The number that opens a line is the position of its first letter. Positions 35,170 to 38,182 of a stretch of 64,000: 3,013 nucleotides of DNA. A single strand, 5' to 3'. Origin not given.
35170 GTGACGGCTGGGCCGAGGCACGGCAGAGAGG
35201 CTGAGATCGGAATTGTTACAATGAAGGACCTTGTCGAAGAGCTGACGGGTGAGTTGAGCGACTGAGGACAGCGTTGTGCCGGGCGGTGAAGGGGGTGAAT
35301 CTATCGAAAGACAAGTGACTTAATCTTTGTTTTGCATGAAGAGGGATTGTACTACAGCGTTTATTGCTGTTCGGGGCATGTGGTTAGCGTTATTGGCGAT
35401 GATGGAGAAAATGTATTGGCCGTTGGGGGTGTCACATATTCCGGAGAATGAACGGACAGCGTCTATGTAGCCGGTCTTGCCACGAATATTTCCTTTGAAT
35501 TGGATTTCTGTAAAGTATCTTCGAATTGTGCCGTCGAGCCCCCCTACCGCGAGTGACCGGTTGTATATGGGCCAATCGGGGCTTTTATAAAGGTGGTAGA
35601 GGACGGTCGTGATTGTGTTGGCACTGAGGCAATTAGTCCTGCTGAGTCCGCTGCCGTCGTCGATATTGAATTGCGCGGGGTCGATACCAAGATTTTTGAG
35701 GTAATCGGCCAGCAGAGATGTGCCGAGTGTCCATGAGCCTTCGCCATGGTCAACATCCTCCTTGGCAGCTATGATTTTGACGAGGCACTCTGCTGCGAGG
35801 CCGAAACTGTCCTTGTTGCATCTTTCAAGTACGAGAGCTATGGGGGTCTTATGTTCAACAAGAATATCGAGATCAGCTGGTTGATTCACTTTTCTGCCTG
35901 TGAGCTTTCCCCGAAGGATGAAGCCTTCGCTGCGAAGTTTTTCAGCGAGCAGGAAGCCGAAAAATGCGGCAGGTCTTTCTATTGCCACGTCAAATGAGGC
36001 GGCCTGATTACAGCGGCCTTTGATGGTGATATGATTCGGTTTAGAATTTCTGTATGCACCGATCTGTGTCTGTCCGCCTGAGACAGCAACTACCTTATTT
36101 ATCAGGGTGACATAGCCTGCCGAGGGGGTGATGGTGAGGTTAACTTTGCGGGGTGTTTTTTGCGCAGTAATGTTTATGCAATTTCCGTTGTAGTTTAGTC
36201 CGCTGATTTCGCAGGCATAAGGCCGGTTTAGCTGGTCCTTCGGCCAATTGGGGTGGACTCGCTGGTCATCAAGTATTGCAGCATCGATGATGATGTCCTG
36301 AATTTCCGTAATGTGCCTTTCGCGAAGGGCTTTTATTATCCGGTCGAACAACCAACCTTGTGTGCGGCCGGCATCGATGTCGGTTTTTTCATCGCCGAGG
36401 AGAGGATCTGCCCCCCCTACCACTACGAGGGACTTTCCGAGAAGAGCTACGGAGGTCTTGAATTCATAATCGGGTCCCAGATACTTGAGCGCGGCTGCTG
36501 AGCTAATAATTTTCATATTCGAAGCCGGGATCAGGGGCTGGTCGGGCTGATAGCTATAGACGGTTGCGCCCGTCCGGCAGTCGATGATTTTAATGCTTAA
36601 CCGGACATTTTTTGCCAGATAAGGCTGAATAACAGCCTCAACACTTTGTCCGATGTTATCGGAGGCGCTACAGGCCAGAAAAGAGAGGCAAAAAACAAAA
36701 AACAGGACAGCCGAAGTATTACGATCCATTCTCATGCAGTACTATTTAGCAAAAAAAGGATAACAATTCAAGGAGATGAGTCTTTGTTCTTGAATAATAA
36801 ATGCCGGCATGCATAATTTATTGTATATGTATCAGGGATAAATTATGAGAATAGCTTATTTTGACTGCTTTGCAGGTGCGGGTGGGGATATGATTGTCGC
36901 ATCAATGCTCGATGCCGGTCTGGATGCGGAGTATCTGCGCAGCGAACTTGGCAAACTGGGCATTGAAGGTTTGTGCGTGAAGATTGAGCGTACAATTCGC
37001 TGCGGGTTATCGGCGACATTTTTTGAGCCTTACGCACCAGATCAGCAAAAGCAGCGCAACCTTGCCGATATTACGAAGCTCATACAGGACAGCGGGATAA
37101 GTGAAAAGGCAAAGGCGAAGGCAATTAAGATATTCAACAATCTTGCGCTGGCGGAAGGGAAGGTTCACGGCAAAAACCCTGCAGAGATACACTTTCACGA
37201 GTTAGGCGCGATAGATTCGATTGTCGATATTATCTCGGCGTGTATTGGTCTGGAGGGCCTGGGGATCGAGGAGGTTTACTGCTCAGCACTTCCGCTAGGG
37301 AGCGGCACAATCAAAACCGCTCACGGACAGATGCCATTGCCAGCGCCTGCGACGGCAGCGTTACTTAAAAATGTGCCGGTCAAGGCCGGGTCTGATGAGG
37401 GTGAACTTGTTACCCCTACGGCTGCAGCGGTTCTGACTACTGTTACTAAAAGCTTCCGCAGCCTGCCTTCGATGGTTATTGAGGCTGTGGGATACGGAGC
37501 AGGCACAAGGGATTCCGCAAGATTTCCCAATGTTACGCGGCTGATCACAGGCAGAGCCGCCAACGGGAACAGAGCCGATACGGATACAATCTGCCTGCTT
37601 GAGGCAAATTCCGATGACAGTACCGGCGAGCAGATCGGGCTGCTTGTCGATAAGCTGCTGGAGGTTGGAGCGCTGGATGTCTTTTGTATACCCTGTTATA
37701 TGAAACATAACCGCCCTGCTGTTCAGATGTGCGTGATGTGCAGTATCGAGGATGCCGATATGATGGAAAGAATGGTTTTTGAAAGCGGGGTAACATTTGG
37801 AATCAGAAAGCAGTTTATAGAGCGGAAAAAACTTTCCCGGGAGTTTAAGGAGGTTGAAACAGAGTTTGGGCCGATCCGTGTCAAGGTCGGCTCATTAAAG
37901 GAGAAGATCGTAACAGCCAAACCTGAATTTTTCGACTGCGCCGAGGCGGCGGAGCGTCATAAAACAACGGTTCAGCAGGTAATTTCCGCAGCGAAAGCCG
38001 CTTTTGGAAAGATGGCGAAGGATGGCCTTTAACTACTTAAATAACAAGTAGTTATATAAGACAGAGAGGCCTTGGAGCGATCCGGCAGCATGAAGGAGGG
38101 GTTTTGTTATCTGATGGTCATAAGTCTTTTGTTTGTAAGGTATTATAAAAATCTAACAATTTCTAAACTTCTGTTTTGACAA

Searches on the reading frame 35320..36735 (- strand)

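Call 9: search_protein_families(library=pfam, max_evalue=0.001, proteins=[window:35320-36735:-])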
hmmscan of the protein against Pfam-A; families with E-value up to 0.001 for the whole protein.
window:35320-36735:- (471 aa): 1 family
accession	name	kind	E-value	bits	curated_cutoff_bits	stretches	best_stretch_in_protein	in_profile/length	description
PF02113.21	Peptidase_S13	-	1.8e-71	241.6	22.8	1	37-463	11-439/444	D-Ala-D-Ala carboxypeptidase 3 (S13) family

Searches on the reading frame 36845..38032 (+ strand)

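Call 9: search_protein_families(library=pfam, max_evalue=0.001, proteins=[window:36845-38032:+])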
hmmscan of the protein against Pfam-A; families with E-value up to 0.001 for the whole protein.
window:36845-38032:+ (395 aa): 1 family
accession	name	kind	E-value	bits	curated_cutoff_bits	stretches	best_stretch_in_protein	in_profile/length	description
PF01969.22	Ni_insertion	-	1e-132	443.3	22.1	1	4-379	1-374/375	Nickel insertion protein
